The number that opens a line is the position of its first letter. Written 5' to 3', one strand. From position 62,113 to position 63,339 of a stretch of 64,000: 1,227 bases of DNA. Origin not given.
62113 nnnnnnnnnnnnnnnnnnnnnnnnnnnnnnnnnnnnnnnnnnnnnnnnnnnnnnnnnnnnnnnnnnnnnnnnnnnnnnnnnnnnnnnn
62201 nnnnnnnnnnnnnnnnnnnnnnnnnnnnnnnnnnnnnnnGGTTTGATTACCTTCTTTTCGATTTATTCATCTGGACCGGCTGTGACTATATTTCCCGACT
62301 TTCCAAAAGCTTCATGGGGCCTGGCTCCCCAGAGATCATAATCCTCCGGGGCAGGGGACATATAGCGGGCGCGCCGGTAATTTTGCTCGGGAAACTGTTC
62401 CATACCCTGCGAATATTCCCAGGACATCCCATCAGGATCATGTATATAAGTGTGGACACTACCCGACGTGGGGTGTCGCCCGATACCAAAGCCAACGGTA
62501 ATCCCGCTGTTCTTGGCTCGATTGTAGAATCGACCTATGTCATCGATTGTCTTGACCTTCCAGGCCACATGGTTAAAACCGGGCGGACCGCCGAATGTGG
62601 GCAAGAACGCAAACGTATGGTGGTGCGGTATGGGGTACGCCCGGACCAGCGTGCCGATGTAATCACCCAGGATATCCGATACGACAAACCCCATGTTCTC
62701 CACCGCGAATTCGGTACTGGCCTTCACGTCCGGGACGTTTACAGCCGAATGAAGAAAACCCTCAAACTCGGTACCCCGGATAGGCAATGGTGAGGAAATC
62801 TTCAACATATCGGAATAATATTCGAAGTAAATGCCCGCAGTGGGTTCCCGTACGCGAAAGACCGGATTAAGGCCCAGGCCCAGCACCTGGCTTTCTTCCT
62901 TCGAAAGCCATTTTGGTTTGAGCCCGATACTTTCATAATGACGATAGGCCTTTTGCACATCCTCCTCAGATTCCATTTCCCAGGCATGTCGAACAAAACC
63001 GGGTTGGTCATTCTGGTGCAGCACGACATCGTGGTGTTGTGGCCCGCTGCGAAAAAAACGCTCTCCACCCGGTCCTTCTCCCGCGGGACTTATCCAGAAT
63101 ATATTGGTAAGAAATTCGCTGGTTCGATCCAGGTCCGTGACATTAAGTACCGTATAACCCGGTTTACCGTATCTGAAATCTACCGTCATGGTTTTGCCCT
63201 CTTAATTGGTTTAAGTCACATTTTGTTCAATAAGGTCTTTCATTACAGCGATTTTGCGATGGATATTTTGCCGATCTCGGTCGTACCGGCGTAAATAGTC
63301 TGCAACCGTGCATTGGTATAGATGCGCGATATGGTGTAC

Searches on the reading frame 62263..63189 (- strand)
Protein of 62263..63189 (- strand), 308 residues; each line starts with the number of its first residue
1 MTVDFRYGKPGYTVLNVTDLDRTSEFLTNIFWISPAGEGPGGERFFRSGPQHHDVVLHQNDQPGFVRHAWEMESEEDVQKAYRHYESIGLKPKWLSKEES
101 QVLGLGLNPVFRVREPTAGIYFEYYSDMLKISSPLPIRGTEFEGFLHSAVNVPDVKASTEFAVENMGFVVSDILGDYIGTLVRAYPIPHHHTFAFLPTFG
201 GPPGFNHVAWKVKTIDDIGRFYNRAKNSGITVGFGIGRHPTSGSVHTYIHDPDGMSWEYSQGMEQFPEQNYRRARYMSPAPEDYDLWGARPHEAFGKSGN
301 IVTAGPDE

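Call 21: find_encoding_contigs(protein=window:62263-63189:-, flank=10000, max_places=4)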
Protein window:62263-63189:- (308 aa): 8 contigs read that carry it; 4 places shown.
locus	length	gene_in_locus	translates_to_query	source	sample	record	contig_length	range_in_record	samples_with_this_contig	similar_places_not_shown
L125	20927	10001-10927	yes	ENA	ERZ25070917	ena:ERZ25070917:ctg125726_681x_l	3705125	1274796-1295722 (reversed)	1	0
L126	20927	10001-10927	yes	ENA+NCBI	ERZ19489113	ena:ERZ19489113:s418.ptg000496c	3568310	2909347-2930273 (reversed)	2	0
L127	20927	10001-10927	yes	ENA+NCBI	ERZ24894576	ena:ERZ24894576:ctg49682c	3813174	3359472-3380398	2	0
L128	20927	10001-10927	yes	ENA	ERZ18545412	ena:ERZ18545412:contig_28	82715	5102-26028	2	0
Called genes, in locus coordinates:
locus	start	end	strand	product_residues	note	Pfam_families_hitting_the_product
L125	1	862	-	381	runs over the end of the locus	PF00501:AMP-binding, PF13193:AMP-binding_C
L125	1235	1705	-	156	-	PF01575:MaoC_dehydratas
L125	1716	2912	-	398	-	PF00108:Thiolase_N, PF02803:Thiolase_C (weak), PF22691:Thiolase_C_1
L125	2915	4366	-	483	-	PF08541:ACP_syn_III_C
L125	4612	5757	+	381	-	PF02771:Acyl-CoA_dh_N, PF02770:Acyl-CoA_dh_M, PF00441:Acyl-CoA_dh_1, PF08028:Acyl-CoA_dh_2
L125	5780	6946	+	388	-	PF02771:Acyl-CoA_dh_N, PF02770:Acyl-CoA_dh_M, PF00441:Acyl-CoA_dh_1, PF08028:Acyl-CoA_dh_2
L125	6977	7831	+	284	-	PF22622:MFE-2_hydrat-2_N, PF13452:FAS1_DH_region (faint), PF01575:MaoC_dehydratas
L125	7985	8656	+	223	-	PF00440:TetR_N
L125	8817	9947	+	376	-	PF02771:Acyl-CoA_dh_N, PF02770:Acyl-CoA_dh_M, PF00441:Acyl-CoA_dh_1, PF08028:Acyl-CoA_dh_2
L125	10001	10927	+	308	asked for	PF00903:Glyoxalase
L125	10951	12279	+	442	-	PF00355:Rieske, PF00848:Ring_hydroxyl_A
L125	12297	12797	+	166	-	PF00866:Ring_hydroxyl_B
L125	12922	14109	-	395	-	PF02515:CoA_transf_3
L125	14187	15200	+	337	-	PF04909:Amidohydro_2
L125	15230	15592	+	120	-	PF00355:Rieske, PF13806:Rieske_2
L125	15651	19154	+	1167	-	PF01558:POR, PF20169:DUF6537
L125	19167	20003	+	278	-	PF05368:NmrA, PF13460:NAD_binding_10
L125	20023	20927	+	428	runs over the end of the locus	PF00355:Rieske, PF00848:Ring_hydroxyl_A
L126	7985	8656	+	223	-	PF00440:TetR_N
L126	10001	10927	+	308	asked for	PF00903:Glyoxalase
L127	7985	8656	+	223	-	PF00440:TetR_N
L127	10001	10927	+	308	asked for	PF00903:Glyoxalase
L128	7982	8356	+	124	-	PF00440:TetR_N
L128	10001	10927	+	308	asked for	PF00903:Glyoxalase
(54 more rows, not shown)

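Call 25: find_homologous_proteins(query=L125:7985-8653:+, max_evalue=1e-10)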
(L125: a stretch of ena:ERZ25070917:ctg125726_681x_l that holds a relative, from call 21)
Query L125:7985-8653:+ (223 aa): 15 proteins with E <= 1e-10 among 949 candidates.
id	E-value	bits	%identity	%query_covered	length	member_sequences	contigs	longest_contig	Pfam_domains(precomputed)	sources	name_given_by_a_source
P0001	1.9e-135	467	96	100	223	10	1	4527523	PF00440.30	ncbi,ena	-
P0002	3.1e-97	342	71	100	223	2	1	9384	PF00440.30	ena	-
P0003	9.6e-97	341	70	100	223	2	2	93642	PF00440.30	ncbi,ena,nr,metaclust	ncbi:MAG: helix-turn-helix domain containing protein [Halieaceae bacterium]|nr:helix-turn-helix doma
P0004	5.4e-95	335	68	100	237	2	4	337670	PF00440.30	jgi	jgi:TetR/AcrR family transcriptional regulator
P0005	1.5e-92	327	96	72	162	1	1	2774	PF00440.30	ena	-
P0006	6.6e-91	322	64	100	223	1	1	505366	PF00440.30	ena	-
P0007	6.5e-90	318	67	100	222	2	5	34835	PF00440.30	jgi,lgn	-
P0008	5.4e-88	312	69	91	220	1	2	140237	PF00440.30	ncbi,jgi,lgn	-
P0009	8.2e-88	311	64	100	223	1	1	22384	PF00440.30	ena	-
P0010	2.7e-86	307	61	100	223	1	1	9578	PF00440.30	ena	-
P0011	3.9e-85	303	62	100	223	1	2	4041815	PF00440.30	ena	-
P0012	6.9e-85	302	64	95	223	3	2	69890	PF00440.30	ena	-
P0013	2.3e-64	235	57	91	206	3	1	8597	PF00440.30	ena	-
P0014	8.0e-55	204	50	91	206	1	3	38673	PF00440.30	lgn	-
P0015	1.9e-52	196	48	91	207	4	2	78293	PF00440.30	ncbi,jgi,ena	ncbi:MAG: helix-turn-helix domain-containing protein [Porticoccaceae bacterium]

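Call 27: find_related_loci(query=A1, collection=metagenome_contigs, flank=10000)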
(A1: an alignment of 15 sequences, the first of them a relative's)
Query A1 (223 aa) in metagenome_contigs; peptide patterns used: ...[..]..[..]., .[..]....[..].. (x = any residue, [..] = any of these).
60 stretches matched a pattern; 28 encode a relative of the query (tblastn E <= 1e-3); 28 distinct loci.
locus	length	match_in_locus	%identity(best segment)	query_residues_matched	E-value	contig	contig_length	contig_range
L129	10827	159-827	96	1-223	5e-144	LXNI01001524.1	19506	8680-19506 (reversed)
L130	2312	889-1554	70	1-222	7e-110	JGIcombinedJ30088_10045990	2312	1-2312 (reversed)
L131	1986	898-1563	70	1-222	5e-111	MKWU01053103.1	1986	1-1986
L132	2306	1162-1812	45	5-222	1e-63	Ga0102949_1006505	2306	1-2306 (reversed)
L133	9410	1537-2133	49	24-223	2e-57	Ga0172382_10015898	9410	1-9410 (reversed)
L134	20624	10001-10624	47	15-223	7e-57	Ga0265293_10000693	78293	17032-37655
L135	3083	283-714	35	33-195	2e-18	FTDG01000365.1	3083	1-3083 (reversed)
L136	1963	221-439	44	27-99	7e-14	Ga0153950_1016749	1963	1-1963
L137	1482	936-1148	45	29-99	1e-13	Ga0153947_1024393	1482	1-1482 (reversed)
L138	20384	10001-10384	32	6-137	7e-11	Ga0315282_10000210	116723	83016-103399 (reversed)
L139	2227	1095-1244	46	34-83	2e-10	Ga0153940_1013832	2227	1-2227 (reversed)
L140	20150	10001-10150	46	34-83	3e-10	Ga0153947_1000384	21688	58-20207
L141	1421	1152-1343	44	23-83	3e-10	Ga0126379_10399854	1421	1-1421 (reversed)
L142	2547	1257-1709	27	34-190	4e-9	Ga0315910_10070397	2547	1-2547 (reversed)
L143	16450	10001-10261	32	37-123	5e-9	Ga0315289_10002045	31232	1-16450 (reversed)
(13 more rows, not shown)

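Call 30: find_encoding_contigs(protein=P0006, flank=10000, max_places=1)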
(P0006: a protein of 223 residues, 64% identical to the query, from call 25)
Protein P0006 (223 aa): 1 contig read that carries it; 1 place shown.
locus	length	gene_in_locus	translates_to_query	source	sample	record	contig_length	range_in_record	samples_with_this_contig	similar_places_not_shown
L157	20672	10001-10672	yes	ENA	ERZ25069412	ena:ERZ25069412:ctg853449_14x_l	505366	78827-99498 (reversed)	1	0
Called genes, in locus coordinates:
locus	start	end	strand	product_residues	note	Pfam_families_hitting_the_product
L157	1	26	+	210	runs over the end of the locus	PF02798:GST_N, PF13417:GST_N_3, PF13409:GST_N_2, PF00043:GST_C (weak)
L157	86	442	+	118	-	PF04386:SspB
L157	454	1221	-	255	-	PF00106:adh_short, PF08659:KR, PF13561:adh_short_C2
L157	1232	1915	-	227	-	PF00702:Hydrolase, PF12710:HAD, PF13419:HAD_2, PF13242:Hydrolase_like (weak)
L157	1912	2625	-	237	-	PF01209:Ubie_methyltran (weak), PF13489:Methyltransf_23, PF07021:MetW (faint), PF13847:Methyltransf_31, PF08241:Methyltransf_11, PF08242:Methyltransf_12, PF13649:Methyltransf_25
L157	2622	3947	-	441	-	PF01979:Amidohydro_1, PF07969:Amidohydro_3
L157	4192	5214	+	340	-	PF10340:Say1_Mug180, PF20434:BD-FAE, PF07859:Abhydrolase_3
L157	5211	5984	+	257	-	PF00106:adh_short, PF08659:KR, PF13561:adh_short_C2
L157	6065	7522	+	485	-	PF11815:DUF3336, PF01734:Patatin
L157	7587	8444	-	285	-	PF00106:adh_short, PF08659:KR, PF01370:Epimerase, PF13460:NAD_binding_10 (weak), PF13561:adh_short_C2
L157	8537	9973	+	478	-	PF03007:WS_DGAT_cat, PF06974:WS_DGAT_C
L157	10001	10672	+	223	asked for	PF00440:TetR_N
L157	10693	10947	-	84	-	-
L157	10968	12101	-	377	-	PF02515:CoA_transf_3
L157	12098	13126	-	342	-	PF02515:CoA_transf_3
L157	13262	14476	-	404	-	PF02515:CoA_transf_3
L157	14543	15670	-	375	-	PF13452:FAS1_DH_region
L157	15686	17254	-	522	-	PF00501:AMP-binding, PF13193:AMP-binding_C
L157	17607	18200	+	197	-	PF07883:Cupin_2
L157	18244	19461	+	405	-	PF00067:p450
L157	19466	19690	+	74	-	PF06902:Fer4_19, PF13459:Fer4_15, PF13370:Fer4_13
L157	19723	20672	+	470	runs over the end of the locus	PF00355:Rieske, PF00848:Ring_hydroxyl_A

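Call 31: find_encoding_contigs(protein=P0011, flank=10000, max_places=1)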
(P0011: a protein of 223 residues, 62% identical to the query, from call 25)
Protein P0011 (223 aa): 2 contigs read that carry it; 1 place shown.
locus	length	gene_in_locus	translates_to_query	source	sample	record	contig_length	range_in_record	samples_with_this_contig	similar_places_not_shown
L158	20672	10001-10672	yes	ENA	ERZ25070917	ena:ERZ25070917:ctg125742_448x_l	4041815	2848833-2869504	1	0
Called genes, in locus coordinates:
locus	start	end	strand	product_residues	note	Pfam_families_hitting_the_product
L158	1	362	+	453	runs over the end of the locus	PF00890:FAD_binding_2 (weak), PF01266:DAO, PF01593:Amino_oxidase, PF07992:Pyr_redox_2 (faint), PF12831:FAD_oxidored (weak), PF13450:NAD_binding_8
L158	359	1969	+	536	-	PF00501:AMP-binding, PF13193:AMP-binding_C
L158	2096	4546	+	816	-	PF03176:MMPL, PF02460:Patched (weak), PF12349:Sterol-sensing, PF03176:MMPL, PF02355:SecD_SecF_C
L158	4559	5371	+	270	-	PF17131:TP_0789-like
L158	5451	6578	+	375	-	-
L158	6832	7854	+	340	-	PF02771:Acyl-CoA_dh_N, PF02770:Acyl-CoA_dh_M, PF00441:Acyl-CoA_dh_1, PF08028:Acyl-CoA_dh_2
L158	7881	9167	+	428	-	PF00355:Rieske, PF00848:Ring_hydroxyl_A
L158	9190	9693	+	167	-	PF13577:SnoaL_4 (weak), PF00866:Ring_hydroxyl_B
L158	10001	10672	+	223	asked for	PF00440:TetR_N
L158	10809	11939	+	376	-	PF02771:Acyl-CoA_dh_N, PF02770:Acyl-CoA_dh_M, PF00441:Acyl-CoA_dh_1, PF08028:Acyl-CoA_dh_2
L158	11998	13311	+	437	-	PF00355:Rieske, PF00848:Ring_hydroxyl_A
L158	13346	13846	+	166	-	PF00866:Ring_hydroxyl_B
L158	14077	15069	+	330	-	PF04909:Amidohydro_2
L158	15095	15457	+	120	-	PF00355:Rieske, PF13806:Rieske_2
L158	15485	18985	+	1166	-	PF01558:POR, PF20169:DUF6537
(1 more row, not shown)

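Call 32: find_encoding_contigs(protein=P0004, flank=10000, max_places=1)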
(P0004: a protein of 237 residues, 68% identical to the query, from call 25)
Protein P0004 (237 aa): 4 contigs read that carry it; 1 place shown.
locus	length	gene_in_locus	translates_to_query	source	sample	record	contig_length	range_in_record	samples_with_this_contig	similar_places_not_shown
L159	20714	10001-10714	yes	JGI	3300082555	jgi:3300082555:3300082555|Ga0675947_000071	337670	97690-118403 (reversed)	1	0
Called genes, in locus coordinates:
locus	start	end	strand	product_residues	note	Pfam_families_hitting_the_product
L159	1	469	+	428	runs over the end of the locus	-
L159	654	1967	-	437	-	PF00890:FAD_binding_2 (weak), PF01266:DAO, PF13450:NAD_binding_8, PF01593:Amino_oxidase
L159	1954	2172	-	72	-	-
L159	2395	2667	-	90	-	PF03626:COX4_pro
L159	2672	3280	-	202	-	PF00510:COX3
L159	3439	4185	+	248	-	-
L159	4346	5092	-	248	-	PF00106:adh_short, PF08659:KR, PF23441:SDR, PF13561:adh_short_C2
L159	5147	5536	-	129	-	PF00501:AMP-binding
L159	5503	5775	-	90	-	PF00501:AMP-binding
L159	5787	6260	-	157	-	PF01575:MaoC_dehydratas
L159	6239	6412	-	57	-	-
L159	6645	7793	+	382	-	PF02771:Acyl-CoA_dh_N, PF02770:Acyl-CoA_dh_M, PF00441:Acyl-CoA_dh_1, PF08028:Acyl-CoA_dh_2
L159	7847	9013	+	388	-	PF02771:Acyl-CoA_dh_N, PF02770:Acyl-CoA_dh_M, PF00441:Acyl-CoA_dh_1, PF08028:Acyl-CoA_dh_2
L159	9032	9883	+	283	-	PF22622:MFE-2_hydrat-2_N, PF13452:FAS1_DH_region (faint), PF01575:MaoC_dehydratas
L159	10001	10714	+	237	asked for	PF00440:TetR_N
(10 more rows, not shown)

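Call 34: search_solved_structures(query=A1, max_evalue=0.001)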
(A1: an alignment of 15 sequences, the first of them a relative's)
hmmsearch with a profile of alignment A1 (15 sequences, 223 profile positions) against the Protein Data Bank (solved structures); distinct sequences matched with E-value up to 0.001: 176 (the best 60 are shown).
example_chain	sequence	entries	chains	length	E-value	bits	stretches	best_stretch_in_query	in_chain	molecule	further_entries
3ccy_A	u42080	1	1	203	8.1e-14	54.8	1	21-119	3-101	Putative TetR-family transcriptional regulator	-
3vpr_A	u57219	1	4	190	1.6e-13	53.9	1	32-126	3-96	Transcriptional regulator, TetR family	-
4mo7_A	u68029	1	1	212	7.1e-13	51.8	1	24-113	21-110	Transcriptional regulator I2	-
4mxm_A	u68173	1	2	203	8.8e-13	51.5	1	27-113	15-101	Transcriptional regulator I2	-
7e1l_A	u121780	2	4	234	4.4e-12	49.2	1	24-145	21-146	DUF1956 domain-containing protein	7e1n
3s5r_A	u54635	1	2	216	5.7e-12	48.8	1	31-196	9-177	Transcriptional regulator TetR family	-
6azh_A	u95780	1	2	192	7.2e-12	48.5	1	31-144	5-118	TetR family transcriptional regulator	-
1zkg_A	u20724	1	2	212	9.2e-12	48.1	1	22-93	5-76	transcriptional regulator, TetR family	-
9b7y_A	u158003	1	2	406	1.2e-11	47.8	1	32-82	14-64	Transcriptional repressor Mce3R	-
2zcn_A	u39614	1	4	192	2.4e-11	46.8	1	32-113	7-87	Biofilm operon icaABCD HTH-type negative transcriptional regulator icaR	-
3c07_A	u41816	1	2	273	3.2e-11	46.4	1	28-110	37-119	Putative tetR-family transcriptional regulator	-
2id6_A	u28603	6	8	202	8e-11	45.1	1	31-93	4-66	TRANSCRIPTIONAL REGULATOR, TetR FAMILY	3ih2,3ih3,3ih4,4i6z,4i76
2zcm_A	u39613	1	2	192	8.4e-11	45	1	32-98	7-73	Biofilm operon icaABCD HTH-type negative transcriptional regulator icaR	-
1z77_A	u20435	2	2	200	1.1e-10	44.6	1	31-93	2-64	transcriptional regulator (TetR family) | Transcriptional regulator, TetR family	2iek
2ibd_A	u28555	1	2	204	2.2e-10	43.6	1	29-122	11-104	Possible transcriptional regulator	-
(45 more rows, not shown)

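Call 35: search_protein_families(library=ncbifam, proteins=[L125:7985-8653:+], max_evalue=0.01)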
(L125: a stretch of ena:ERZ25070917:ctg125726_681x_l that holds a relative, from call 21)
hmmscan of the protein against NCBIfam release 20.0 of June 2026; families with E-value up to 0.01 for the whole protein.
L125:7985-8653:+ (223 aa): 22 families
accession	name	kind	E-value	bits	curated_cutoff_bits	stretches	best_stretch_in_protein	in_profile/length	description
NF050111.1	TransRegSACE7040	equivalog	5.5e-13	49.2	250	1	34-134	3-103/186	SACE_7040 family transcriptional regulator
TIGR03384.1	betaine_BetI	equivalog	6.4e-11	42.3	201.3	1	35-121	11-97/189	choline-binding transcriptional repressor BetI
NF041196.1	ScbR_bind_reg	equivalog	7.6e-11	42.5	150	1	32-127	6-101/191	ScbR family autoregulator-binding transcription factor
NF001978.0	PRK00767.1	equivalog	6.2e-09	35.9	118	1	37-119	14-97/197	transcriptional regulator BetI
NF053731.1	TransRegFasRMycb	equivalog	1.8e-08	34.5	330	1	34-161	13-139/199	HTH-type transcriptional activator FasR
TIGR03968.1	mycofact_TetR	equivalog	8.2e-08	32.1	224.9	1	32-80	9-58/190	mycofactocin system transcriptional regulator MftR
NF053516.1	TranRepPrsAVib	equivalog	2.5e-07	30.7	300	1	32-99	6-73/208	TetR family transcriptional repressor PsrA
NF037937.1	septum_RefZ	equivalog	3.2e-07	30.4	180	1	35-113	2-82/195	forespore capture DNA-binding protein RefZ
NF053878.1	FATransRegFadRBac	equivalog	3.5e-07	30.2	200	1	36-129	7-100/190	fatty acid metabolism transcriptional regulator FadR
NF033703.1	transcr_KstR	equivalog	5.1e-07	29.5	280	1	34-166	9-140/185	cholesterol catabolism transcriptional regulator KstR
NF051852.1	efflux_TF_MtrR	exception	9.2e-07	28.8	280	1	27-127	5-106/205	multidrug efflux system transcriptional repressor MtrR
NF007430.0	PRK09975.1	equivalog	3.5e-06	26.3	274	1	23-99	2-77/220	acrEF/envCD operon transcriptional regulator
NF051457.1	acryl_TF_AcuR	equivalog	6.9e-06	25.5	247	1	18-122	3-108/204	acrylate utilization transcriptional regulator AcuR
NF007949.0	PRK10668.1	equivalog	1.3e-05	24.8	271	1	23-89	2-68/216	multidrug efflux transporter transcriptional repressor AcrR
TIGR03613.1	RutR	equivalog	0.0001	22.2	368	1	32-87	8-63/202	pyrimidine utilization regulatory protein R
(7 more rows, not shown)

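Call 45: search_protein_families(library=ncbifam, proteins=[window:62263-63189:-], max_evalue=1e-20)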
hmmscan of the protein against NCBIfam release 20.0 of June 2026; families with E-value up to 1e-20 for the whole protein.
window:62263-63189:- (308 aa): 2 families
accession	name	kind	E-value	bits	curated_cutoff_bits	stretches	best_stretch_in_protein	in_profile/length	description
TIGR03213.1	23dbph12diox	equivalog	7.7e-26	91.2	366.45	1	11-278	5-279/287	biphenyl-2,3-diol 1,2-dioxygenase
TIGR02295.1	HpaD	equivalog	1.9e-23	83.1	321.4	1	11-289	6-287/298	3,4-dihydroxyphenylacetate 2,3-dioxygenase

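Call 58: predict_structure(alignment_id=A2)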
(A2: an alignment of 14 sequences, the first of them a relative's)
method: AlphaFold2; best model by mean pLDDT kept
length: 223 residues; sequences in the alignment: 14
mean_pLDDT: 80.5   pTM: 0.74
mean pLDDT of the five models: 80.5, 80.3, 78.7, 74.6, 63.6
residues with pLDDT >= 90: 90; 70-90: 90; 50-70: 13; < 50: 30
segments of 3 or more residues with pLDDT < 50: 1-19, 21-26, 143-147
pLDDT, mean of each block of 10 residues (from residue 1): 34 38 52 91 83 88 93 91 84 92 93 93 83 70 55 91 88 88 89 92 91 94 78
secondary structure, 60 per line:
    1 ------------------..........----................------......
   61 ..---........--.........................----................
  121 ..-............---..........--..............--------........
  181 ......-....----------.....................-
elements in order: H19-28 H33-48 H55-62 H66-73 H76-100 H105-122 H124-135 H139-148 H151-164 H173-186 H188-191 H202-222

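Call 61: fold_search(model_id=the predicted structure, library=pdb)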
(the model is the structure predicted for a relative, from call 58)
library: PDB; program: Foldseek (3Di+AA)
matches with E <= 10: 931; with E <= 0.001: 159
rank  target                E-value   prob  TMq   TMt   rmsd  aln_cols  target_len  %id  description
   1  7e1n_A                2.2e-06  1.00  0.62  0.65   5.4       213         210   20  Crystal structure of PhlH in complex with 2,4-diacetylphloroglucinol (released 2022-02-02)
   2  7e1n_B                3.4e-06  1.00  0.64  0.68   4.0       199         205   21  Crystal structure of PhlH in complex with 2,4-diacetylphloroglucinol (released 2022-02-02)
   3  2qtq_B                8.8e-06  1.00  0.45  0.49   7.5       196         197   19  Crystal structure of a predicted dna-binding transcriptional regulator (saro_1072) from novosphingobium aromaticivoran (released 2007-08-21)
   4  3vpr_B                9.6e-06  1.00  0.49  0.56   6.7       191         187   25  Crystal Structure of a TetR Family Transcriptional Regulator PfmR from Thermus thermophilus HB8 (released 2012-07-11)
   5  6yj2_A                2.3e-05  1.00  0.57  0.66   5.5       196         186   21  Structural and DNA binding studies of the transcriptional repressor Rv2506 (BkaR) from Mycobacterium tuberculosis supp (released 2021-04-14)
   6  8zf2_B                2.6e-05  1.00  0.56  0.64   5.0       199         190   18  Quorum Sensing master regulator HapR of Photobacterium marinum (released 2025-05-07)
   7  8zf2_A                2.9e-05  1.00  0.56  0.64   4.9       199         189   18  Quorum Sensing master regulator HapR of Photobacterium marinum (released 2025-05-07)
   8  3vpr_D                3.3e-05  1.00  0.48  0.55   6.3       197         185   24  Crystal Structure of a TetR Family Transcriptional Regulator PfmR from Thermus thermophilus HB8 (released 2012-07-11)
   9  2qtq_A                3.4e-05  1.00  0.46  0.50   7.2       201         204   20  Crystal structure of a predicted dna-binding transcriptional regulator (saro_1072) from novosphingobium aromaticivoran (released 2007-08-21)
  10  6o6n                  4.1e-05  1.00  0.50  0.55   6.9       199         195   17  Structure of the regulator FasR from Mycobacterium tuberculosis in complex with C20-CoA (released 2020-03-11)
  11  3vpr_A                4.7e-05  1.00  0.53  0.60   6.5       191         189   25  Crystal Structure of a TetR Family Transcriptional Regulator PfmR from Thermus thermophilus HB8 (released 2012-07-11)
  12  7e1l_A                6.2e-05  1.00  0.49  0.54   6.5       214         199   18  Crystal structure of apo form PhlH (released 2022-02-02)
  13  2rha                  7.1e-05  1.00  0.50  0.54   7.0       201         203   20  Crystal structure of a predicted dna-binding transcriptional regulator (saro_1072) from novosphingobium aromaticivorans  (released 2007-10-30)
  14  3vpr_C                7.1e-05  1.00  0.48  0.56   6.7       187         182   24  Crystal Structure of a TetR Family Transcriptional Regulator PfmR from Thermus thermophilus HB8 (released 2012-07-11)
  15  3dew                  7.5e-05  1.00  0.63  0.71   4.3       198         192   22  The structure of a putative TetR family transcriptional regulator from Geobacter sulfurreducens PCA. (released 2008-09-30)
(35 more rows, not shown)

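Call 62: find_encoding_contigs(protein=P0008, flank=10000, max_places=1)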
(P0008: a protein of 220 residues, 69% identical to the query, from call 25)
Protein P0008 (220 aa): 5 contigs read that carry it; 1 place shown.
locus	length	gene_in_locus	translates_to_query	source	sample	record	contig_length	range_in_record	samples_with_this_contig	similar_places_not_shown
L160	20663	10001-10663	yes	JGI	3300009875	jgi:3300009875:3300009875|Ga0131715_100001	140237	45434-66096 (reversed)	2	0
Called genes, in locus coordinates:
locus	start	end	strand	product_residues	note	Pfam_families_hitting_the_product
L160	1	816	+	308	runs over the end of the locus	PF00903:Glyoxalase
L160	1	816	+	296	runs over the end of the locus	PF00903:Glyoxalase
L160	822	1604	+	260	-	PF00106:adh_short, PF13561:adh_short_C2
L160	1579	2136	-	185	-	PF00106:adh_short, PF13561:adh_short_C2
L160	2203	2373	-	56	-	PF00106:adh_short (weak)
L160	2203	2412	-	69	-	PF00106:adh_short (weak)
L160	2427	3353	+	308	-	PF02770:Acyl-CoA_dh_M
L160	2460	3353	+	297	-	PF02770:Acyl-CoA_dh_M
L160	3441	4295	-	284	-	PF13593:SBF_like, PF01758:SBF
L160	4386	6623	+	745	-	PF07715:Plug, PF00593:TonB_dep_Rec_b-barrel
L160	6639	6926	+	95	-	PF07045:DUF1330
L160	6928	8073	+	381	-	PF02771:Acyl-CoA_dh_N, PF02770:Acyl-CoA_dh_M, PF00441:Acyl-CoA_dh_1, PF08028:Acyl-CoA_dh_2 (weak)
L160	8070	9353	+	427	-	PF00355:Rieske, PF00848:Ring_hydroxyl_A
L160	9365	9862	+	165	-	PF00866:Ring_hydroxyl_B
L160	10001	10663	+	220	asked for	PF00440:TetR_N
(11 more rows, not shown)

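Call 63: find_encoding_contigs(protein=P0014, flank=10000, max_places=1)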
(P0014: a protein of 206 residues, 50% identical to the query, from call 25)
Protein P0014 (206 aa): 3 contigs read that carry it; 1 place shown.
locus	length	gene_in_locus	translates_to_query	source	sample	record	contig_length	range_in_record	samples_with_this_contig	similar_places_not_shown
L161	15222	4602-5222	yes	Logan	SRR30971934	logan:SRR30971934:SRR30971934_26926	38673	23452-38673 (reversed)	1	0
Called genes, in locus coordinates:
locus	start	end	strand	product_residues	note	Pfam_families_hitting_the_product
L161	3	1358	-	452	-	?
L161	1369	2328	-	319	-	-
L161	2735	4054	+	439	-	PF00355:Rieske, PF00848:Ring_hydroxyl_A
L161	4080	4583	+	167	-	PF00866:Ring_hydroxyl_B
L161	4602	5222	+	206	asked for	PF00440:TetR_N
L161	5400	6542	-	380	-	PF02515:CoA_transf_3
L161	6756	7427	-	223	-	PF00440:TetR_N, PF17918:TetR_C_15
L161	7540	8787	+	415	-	PF00067:p450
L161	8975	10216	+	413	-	PF00067:p450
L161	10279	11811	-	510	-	PF00501:AMP-binding, PF13193:AMP-binding_C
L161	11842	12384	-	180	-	PF01047:MarR (weak), PF12802:MarR_2, PF13412:HTH_24 (weak)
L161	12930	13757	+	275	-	PF23441:SDR (weak), PF00106:adh_short, PF08659:KR, PF13561:adh_short_C2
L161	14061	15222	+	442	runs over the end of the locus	PF00355:Rieske, PF00848:Ring_hydroxyl_A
